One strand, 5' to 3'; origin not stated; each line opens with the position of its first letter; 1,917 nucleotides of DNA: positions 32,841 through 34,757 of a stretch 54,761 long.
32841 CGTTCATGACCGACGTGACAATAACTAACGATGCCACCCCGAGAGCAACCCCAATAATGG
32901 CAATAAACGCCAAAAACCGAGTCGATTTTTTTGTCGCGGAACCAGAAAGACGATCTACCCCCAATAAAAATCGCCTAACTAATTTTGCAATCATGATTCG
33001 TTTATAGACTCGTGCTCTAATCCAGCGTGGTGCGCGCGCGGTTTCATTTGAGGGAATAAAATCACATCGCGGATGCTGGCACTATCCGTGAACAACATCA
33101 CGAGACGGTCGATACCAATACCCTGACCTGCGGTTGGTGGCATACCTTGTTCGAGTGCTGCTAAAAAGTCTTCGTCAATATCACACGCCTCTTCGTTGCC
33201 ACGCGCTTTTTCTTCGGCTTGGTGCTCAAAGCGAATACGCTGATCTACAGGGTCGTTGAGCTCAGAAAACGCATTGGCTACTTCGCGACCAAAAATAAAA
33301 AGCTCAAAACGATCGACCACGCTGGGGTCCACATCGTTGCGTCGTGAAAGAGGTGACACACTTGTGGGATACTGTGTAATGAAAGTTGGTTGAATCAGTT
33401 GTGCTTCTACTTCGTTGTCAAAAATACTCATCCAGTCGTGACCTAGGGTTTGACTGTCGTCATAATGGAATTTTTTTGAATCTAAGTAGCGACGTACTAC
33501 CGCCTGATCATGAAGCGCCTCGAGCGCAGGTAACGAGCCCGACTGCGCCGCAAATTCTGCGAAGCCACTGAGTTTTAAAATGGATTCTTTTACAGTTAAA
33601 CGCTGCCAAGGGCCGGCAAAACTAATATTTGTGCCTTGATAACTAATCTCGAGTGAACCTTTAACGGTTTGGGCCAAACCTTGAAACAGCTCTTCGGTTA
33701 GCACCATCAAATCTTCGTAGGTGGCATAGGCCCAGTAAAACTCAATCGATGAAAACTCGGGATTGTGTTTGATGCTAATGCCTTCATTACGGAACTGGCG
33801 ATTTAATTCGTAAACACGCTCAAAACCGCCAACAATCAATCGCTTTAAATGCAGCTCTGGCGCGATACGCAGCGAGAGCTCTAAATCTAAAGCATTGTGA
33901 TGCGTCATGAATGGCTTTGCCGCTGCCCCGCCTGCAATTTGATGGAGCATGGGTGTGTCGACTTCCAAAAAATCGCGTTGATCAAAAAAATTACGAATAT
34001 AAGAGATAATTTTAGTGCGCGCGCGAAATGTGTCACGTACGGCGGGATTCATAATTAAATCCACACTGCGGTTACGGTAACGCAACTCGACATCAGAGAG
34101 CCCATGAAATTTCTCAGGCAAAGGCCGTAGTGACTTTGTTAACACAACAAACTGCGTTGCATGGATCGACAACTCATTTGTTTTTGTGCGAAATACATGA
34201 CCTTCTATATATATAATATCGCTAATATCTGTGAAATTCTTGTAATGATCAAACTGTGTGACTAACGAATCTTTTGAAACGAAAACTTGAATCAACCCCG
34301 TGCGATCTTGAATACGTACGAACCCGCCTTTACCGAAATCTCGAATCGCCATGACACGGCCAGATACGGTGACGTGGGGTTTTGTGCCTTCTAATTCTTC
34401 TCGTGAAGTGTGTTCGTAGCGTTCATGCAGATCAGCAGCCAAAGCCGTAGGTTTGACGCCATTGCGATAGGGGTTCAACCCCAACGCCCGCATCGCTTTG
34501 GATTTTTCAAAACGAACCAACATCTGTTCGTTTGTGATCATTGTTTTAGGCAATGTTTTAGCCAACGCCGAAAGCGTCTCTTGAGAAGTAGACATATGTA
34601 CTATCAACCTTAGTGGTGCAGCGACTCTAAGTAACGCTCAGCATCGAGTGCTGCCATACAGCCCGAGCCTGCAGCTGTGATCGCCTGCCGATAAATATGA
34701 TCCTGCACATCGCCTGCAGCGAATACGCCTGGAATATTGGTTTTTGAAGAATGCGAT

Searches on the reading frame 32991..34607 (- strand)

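Call 122: search_protein_families(library=pfam, proteins=[window:32991-34607:-], max_evalue=0.00001)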
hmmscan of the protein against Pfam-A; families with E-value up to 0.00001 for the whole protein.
window:32991-34607:- (538 aa): 2 families
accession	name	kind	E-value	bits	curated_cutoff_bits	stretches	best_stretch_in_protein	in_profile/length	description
PF00152.25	tRNA-synt_2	-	3.8e-87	292.7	25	1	173-522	2-308/308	tRNA synthetases class II (D, K and N)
PF01336.31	tRNA_anti-codon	-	9.9e-15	54.7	27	1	79-156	1-75/75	OB-fold nucleic acid binding domain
